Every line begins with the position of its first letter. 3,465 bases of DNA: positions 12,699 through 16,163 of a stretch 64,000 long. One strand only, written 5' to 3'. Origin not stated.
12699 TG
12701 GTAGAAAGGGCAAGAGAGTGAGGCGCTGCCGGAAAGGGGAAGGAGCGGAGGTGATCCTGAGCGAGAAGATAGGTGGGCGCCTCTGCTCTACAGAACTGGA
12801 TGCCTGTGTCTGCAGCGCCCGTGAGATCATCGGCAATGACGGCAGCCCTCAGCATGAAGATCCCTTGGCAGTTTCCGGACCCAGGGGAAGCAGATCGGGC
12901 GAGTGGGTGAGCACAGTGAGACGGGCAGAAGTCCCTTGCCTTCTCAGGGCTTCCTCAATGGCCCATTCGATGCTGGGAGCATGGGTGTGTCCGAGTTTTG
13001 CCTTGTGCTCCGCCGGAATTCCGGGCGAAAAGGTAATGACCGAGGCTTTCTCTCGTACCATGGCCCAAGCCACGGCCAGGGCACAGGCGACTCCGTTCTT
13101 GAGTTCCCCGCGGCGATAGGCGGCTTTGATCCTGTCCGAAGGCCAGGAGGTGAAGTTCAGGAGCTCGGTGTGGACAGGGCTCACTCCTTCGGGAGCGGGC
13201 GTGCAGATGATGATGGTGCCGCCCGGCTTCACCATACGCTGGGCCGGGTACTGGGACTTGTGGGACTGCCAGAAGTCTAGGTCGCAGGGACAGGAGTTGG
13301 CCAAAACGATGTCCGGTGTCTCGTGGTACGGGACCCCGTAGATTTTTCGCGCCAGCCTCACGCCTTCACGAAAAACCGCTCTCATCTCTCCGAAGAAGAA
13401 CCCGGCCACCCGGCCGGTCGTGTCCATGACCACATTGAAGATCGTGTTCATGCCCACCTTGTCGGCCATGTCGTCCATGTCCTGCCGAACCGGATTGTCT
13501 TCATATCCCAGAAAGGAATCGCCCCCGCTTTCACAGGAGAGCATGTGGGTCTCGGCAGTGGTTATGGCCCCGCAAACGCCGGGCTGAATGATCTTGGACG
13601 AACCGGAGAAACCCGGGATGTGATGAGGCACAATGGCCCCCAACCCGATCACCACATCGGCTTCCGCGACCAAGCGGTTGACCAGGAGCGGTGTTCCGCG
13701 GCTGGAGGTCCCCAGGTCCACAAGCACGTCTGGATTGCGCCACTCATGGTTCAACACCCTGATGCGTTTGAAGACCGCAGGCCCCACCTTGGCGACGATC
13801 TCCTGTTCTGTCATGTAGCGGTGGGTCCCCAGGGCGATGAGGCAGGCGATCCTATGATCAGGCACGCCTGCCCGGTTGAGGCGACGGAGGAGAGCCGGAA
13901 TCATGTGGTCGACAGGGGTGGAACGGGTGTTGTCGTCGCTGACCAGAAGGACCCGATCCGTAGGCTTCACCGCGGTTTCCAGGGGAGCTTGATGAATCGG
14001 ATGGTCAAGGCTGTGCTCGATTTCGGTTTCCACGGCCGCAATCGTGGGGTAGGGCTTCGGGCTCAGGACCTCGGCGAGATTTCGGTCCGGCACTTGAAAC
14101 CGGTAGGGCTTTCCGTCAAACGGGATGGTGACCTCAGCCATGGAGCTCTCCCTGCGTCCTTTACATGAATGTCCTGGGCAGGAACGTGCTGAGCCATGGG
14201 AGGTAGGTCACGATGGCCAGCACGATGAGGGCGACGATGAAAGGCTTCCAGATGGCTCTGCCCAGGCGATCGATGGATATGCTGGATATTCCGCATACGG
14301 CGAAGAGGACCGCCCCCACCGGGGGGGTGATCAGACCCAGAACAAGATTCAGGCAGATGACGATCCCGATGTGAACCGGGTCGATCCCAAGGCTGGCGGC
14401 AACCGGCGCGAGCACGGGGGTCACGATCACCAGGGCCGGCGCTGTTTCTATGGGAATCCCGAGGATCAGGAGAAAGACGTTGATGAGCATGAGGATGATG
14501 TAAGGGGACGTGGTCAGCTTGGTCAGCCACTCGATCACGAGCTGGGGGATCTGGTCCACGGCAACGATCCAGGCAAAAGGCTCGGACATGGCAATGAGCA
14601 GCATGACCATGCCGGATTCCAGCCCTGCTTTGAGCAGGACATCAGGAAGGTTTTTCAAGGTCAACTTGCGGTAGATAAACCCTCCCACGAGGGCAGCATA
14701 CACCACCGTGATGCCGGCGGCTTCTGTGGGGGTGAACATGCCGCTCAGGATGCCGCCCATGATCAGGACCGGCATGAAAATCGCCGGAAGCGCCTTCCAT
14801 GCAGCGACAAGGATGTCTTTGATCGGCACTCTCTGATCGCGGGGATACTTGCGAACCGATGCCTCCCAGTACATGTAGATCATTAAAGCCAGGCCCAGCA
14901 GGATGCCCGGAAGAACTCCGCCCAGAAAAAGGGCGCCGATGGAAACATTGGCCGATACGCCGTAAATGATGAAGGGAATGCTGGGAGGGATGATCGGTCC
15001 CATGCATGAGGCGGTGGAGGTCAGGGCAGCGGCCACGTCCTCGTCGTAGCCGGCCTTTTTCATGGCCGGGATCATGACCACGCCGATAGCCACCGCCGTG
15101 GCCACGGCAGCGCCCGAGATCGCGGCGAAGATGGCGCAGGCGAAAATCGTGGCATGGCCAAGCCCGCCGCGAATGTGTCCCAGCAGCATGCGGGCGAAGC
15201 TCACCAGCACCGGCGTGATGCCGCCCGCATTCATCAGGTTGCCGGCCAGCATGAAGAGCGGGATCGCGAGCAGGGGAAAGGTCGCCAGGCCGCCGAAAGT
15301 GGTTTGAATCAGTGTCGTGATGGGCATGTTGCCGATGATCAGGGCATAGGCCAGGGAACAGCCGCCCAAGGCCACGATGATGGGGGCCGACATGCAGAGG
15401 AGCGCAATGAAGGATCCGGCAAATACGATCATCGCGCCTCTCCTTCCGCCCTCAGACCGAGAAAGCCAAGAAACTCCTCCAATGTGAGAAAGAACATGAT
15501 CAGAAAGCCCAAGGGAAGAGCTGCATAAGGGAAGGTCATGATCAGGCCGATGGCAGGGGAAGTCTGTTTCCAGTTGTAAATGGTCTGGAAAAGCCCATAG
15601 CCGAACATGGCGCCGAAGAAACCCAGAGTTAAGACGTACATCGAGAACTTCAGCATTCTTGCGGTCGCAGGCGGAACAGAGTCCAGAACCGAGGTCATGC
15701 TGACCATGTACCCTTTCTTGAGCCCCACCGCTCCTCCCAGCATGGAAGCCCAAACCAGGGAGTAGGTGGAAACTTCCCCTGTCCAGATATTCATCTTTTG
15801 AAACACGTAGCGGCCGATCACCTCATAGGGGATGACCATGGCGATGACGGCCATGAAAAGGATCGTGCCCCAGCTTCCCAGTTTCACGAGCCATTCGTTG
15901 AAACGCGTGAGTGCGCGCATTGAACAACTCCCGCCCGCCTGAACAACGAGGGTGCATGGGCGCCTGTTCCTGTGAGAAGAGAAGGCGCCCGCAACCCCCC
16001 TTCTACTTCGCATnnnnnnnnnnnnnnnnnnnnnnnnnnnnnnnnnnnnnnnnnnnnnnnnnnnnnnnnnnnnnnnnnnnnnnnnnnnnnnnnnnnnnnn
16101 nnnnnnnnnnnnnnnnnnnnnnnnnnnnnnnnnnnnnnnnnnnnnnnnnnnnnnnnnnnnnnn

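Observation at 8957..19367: Nine-gene translationally coupled operon: two LarA-type enzymes, DUF1537 kinase/PdxA core, TRAP importer, PanB and an SdaA-type dehydratase (unassigned hydroxy-acid pathway)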

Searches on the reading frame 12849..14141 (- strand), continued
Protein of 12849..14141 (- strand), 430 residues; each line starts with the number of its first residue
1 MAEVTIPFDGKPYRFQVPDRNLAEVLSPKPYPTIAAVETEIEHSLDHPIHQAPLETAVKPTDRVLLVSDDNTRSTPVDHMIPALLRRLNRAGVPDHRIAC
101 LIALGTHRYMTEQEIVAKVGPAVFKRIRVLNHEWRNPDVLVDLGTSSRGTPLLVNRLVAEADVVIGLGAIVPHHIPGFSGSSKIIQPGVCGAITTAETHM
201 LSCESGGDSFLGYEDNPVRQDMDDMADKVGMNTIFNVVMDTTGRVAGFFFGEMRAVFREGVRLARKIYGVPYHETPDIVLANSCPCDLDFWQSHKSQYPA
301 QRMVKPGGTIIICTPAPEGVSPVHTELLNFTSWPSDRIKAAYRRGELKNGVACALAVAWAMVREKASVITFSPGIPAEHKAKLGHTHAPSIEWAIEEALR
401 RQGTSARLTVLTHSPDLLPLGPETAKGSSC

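Call 83: search_protein_families(library=ncbifam, proteins=[L001:15030-16259:-, L025:17398-18681:-, L086:7644-8750:-], max_evalue=1e-8)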
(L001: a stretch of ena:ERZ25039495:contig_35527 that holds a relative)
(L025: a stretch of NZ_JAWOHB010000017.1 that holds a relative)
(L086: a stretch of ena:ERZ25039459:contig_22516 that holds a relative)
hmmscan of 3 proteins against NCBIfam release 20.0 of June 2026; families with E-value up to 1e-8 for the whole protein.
L001:15030-16259:- (409 aa): 53 families (the best 25 are shown)
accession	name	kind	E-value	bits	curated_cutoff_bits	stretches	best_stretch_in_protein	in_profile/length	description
NF010589.0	PRK13983.1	equivalog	3.3e-164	546.7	333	1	5-407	4-407/409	M20 family metallo-hydrolase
TIGR01910.1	DapE-ArgE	subfamily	5e-71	239.9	217.6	1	36-401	17-373/373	ArgE/DapE family deacylase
NF006399.0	PRK08651.1-2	equivalog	2.5e-46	158.5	381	1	68-406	50-401/405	succinyl-diaminopimelate desuccinylase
NF006400.0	PRK08651.1-3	equivalog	1.8e-45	155.4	374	1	73-406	70-403/410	succinyl-diaminopimelate desuccinylase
NF009557.0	PRK13009.1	equivalog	1.7e-37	129.5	284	1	85-406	58-371/377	succinyl-diaminopimelate desuccinylase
NF009558.0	PRK13013.1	equivalog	2.4e-36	125.3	428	1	4-244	5-240/429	acetylornithine deacetylase/succinyl-diaminopimelate desuccinylase family protein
NF005373.0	PRK06915.1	equivalog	1.4e-33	116.5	428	1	72-408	79-416/422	peptidase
NF005710.0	PRK07522.1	subfamily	1.5e-32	113.2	412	1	75-401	58-380/391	acetylornithine deacetylase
NF006365.0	PRK08588.1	subfamily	3.4e-32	112.2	289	1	73-406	53-377/383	succinyl-diaminopimelate desuccinylase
TIGR01892.1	AcOrn-deacetyl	equivalog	7.1e-31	107.6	297.7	1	72-404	45-363/365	acetylornithine deacetylase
NF005914.0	PRK07907.1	subfamily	2.1e-30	106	300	1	4-195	7-190/456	hypothetical protein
NF005306.0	PRK06837.1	subfamily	7.5e-30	104.1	376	1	73-406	83-418/427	ArgE/DapE family deacylase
TIGR01246.1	dapE_proteo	equivalog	2.4e-28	99.2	361.8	1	87-406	56-367/370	succinyl-diaminopimelate desuccinylase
NF005913.0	PRK07906.1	subfamily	2.6e-27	95.6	382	1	36-226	37-227/442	hypothetical protein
NF005591.0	PRK07318.1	equivalog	2.8e-27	96.2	435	1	89-191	82-177/466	dipeptidase PepV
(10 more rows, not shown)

L025:17398-18681:- (427 aa): 46 families (the best 25 are shown)
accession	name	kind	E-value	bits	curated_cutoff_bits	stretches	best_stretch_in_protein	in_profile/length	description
TIGR01910.1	DapE-ArgE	subfamily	1.3e-63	215.5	217.6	1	20-412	1-373/373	ArgE/DapE family deacylase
NF006365.0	PRK08588.1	subfamily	8.6e-56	189.9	289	1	38-421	23-381/383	succinyl-diaminopimelate desuccinylase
NF006399.0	PRK08651.1-2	equivalog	9.4e-51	173.1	381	1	18-412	5-396/405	succinyl-diaminopimelate desuccinylase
NF010589.0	PRK13983.1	equivalog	7.5e-49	166.8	333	1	16-417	13-406/409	M20 family metallo-hydrolase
NF009557.0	PRK13009.1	equivalog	1.3e-40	139.8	284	1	19-415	5-369/377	succinyl-diaminopimelate desuccinylase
NF009555.0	PRK13004.1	equivalog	1.9e-40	139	321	1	36-420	29-395/399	YgeY family selenium metabolism-linked hydrolase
NF005373.0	PRK06915.1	equivalog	3.7e-40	138.1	428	1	63-420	75-417/422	peptidase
TIGR01892.1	AcOrn-deacetyl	equivalog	1.6e-39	136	297.7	1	37-412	13-360/365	acetylornithine deacetylase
NF009558.0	PRK13013.1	equivalog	2.6e-39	135.1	428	1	4-420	5-423/429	acetylornithine deacetylase/succinyl-diaminopimelate desuccinylase family protein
NF005710.0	PRK07522.1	subfamily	1.1e-37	130.1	412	1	82-412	70-380/391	acetylornithine deacetylase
NF006400.0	PRK08651.1-3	equivalog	1.6e-37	129.3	374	1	66-414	68-400/410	succinyl-diaminopimelate desuccinylase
NF003474.0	PRK05111.1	equivalog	1e-36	126.7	460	1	19-414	8-374/383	acetylornithine deacetylase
NF005306.0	PRK06837.1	subfamily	2.8e-33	115.4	376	1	62-415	77-416/427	ArgE/DapE family deacylase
TIGR03526.1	selenium_YgeY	hypoth_equivalog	1.3e-31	109.9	321.5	1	39-421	30-394/395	YgeY family selenium metabolism-linked hydrolase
TIGR01246.1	dapE_proteo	equivalog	8.7e-31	107.2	361.8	1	21-414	3-364/370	succinyl-diaminopimelate desuccinylase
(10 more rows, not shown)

L086:7644-8750:- (368 aa): 3 families
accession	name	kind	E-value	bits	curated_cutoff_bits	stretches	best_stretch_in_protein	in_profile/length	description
TIGR02810.1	agaZ_gatZ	equivalog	1.1e-106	357.2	568.8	1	1-367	58-419/420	D-tagatose-bisphosphate aldolase, class II, non-catalytic subunit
NF012002.0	PRK15458.1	equivalog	2.7e-91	306.8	707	1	1-367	62-423/428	tagatose-bisphosphate aldolase subunit KbaZ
NF011626.0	PRK15052.1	equivalog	1.5e-83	280.9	579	1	1-367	59-418/421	tagatose-bisphosphate aldolase subunit GatZ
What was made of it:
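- Its binding protein scores best, though below cut-off, with NikA (call 83).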

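Call 85: search_protein_families(library=pfam, proteins=[L034:6751-8055:+, L034:8142-9086:+, L034:9086-9973:+, L034:13624-14892:+, L034:15008-15940:+, L080:7728-8744:+, L080:8772-9923:+, L080:5160-5825:+, L040:9499-9906:+, L017:8049-8852:+], max_evalue=0.0001)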
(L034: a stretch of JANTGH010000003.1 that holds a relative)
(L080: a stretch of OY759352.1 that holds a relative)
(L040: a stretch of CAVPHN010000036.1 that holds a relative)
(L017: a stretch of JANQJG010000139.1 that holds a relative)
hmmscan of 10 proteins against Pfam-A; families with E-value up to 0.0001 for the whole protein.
L034:6751-8055:+ (434 aa): 2 families
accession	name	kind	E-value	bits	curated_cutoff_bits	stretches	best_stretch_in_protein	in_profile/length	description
PF13416.11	SBP_bac_8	-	7.8e-34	118.2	27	1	65-372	4-278/279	Bacterial extracellular solute-binding protein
PF01547.30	SBP_bac_1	-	2.1e-28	100.7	26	1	60-340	10-305/307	Bacterial extracellular solute-binding protein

L034:8142-9086:+ (314 aa): 1 family
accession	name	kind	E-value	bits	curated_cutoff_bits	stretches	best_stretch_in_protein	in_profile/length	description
PF00528.27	BPD_transp_1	-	1.4e-14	54.7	26.4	1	101-299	3-173/184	Binding-protein-dependent transport system inner membrane component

L034:9086-9973:+ (295 aa): 1 family
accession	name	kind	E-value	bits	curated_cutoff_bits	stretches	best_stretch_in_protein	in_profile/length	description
PF00528.27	BPD_transp_1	-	5.3e-16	59.3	26.4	1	104-289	2-182/184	Binding-protein-dependent transport system inner membrane component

L034:13624-14892:+ (422 aa): 2 families
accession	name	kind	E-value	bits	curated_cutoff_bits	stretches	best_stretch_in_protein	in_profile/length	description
PF13660.11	DUF4147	-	2.8e-84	282.7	23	1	10-228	2-233/234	Domain of unknown function (DUF4147)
PF05161.18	MOFRL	-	1.8e-34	118.6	28.3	1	309-415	2-106/106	MOFRL family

L034:15008-15940:+ (310 aa): 2 families
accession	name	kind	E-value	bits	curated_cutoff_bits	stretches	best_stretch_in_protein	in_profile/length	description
PF14743.12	DNA_ligase_OB_2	-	1.2e-27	96.1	28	1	240-305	1-66/66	DNA ligase OB-like domain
PF01068.26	DNA_ligase_A_M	-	3e-06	27.5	26.2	1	142-226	114-204/204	ATP dependent DNA ligase domain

L080:7728-8744:+ (338 aa): 1 family
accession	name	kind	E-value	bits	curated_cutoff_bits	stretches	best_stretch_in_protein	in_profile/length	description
PF02653.21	BPD_transp_2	-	1e-42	146.6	26.8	1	62-325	2-269/269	Branched-chain amino acid transport system / permease component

L080:8772-9923:+ (383 aa): 4 families
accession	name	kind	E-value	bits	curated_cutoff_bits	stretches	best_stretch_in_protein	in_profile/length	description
PF13407.12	Peripla_BP_4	-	7.5e-56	190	35.1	1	91-349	1-258/258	Periplasmic binding protein domain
PF00532.27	Peripla_BP_1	-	7.7e-19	68.7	22.2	1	94-345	7-261/281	Periplasmic binding proteins and sugar binding domain of LacI family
PF13458.12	Peripla_BP_6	-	4.5e-11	43.4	31.7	1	123-331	47-249/343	Periplasmic binding protein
PF13377.12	Peripla_BP_3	-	1.8e-09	38.4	26.5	1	227-358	24-159/167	Periplasmic binding protein-like domain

L080:5160-5825:+ (221 aa): 1 family
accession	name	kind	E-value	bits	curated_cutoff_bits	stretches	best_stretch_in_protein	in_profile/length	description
PF04199.19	Cyclase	-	2.6e-33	115.7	23.1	1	7-157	1-140/142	Putative cyclase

L040:9499-9906:+ (135 aa): 1 family
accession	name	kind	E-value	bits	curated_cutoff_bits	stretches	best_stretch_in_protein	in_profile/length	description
PF02548.21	Pantoate_transf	-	3.9e-34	118.7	28.7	1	8-114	151-258/259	Ketopantoate hydroxymethyltransferase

L017:8049-8852:+ (267 aa): 0 families

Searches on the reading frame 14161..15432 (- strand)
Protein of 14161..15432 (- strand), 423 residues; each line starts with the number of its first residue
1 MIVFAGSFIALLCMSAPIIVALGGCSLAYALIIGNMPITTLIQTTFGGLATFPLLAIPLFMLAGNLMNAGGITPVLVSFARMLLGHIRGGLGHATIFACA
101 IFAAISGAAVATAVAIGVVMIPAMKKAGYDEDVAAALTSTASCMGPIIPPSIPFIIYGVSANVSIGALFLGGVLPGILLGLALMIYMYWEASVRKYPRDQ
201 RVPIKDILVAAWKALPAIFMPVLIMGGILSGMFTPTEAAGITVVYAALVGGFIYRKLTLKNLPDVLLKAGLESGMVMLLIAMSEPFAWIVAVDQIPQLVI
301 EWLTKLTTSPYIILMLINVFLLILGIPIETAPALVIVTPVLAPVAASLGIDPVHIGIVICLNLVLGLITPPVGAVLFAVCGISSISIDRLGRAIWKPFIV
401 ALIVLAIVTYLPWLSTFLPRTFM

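Call 4: search_protein_families(library=pfam, proteins=[window:14161-15432:-])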
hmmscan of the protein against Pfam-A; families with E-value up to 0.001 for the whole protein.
window:14161-15432:- (423 aa): 2 families
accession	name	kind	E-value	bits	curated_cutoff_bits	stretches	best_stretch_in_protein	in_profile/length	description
PF06808.19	DctM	-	2.4e-115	386.1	23.8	1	6-414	2-413/413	Tripartite ATP-independent periplasmic transporter, DctM component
PF03606.21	DcuC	-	3.6e-05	22.9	23.1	1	94-410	122-457/461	C4-dicarboxylate anaerobic carrier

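Call 5: search_protein_families(library=ncbifam, proteins=[window:14161-15432:-])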
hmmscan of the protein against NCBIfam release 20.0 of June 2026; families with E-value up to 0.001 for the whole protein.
window:14161-15432:- (423 aa): 3 families
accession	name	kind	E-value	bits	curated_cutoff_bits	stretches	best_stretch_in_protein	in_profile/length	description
TIGR00786.1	dctM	subfamily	1.8e-132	441.9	268.45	1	16-419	2-405/405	TRAP transporter large permease subunit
NF011634.1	PRK15060.1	equivalog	1.6e-85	287.7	800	1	2-414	4-416/425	2,3-diketo-L-gulonate TRAP transporter large permease YiaN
TIGR02123.1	TRAP_fused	subfamily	4.5e-26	91.7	320.65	1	43-414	157-534/615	TRAP transporter fused permease subunit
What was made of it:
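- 14161..15432 (-): DctM, the TRAP large permease (423 aa). TIGR00786 scores 442 against a cut-off of 268 (calls 4, 5).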

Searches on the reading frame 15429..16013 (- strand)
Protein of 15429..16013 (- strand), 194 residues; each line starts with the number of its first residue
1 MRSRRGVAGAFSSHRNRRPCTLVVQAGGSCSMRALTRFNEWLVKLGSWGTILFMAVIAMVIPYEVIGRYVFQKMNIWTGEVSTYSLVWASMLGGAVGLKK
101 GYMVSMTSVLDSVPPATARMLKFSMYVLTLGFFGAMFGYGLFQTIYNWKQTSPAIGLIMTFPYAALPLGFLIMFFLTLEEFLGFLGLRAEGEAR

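Call 4: search_protein_families(library=pfam, proteins=[window:15429-16013:-])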
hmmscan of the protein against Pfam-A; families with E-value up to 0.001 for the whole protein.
window:15429-16013:- (194 aa): 1 family
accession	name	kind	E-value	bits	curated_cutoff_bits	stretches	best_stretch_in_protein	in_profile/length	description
PF04290.18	DctQ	-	9.6e-25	87.4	28.3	1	57-182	1-127/132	Tripartite ATP-independent periplasmic transporters, DctQ component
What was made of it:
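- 15429..15920 (-): DctQ, the TRAP small permease (163 aa from the internal ATG; the longest ORF runs to 16013). PF04290 (call 4).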

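Call 5: search_protein_families(library=ncbifam, proteins=[window:15429-16013:-])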
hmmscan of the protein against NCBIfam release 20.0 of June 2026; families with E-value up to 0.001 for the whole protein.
window:15429-16013:- (194 aa): 1 family
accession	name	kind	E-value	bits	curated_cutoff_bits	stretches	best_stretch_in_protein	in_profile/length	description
NF007374.1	PRK09877.1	equivalog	1.3e-11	45.1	260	1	52-175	11-135/157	2,3-diketo-L-gulonate TRAP transporter small permease YiaM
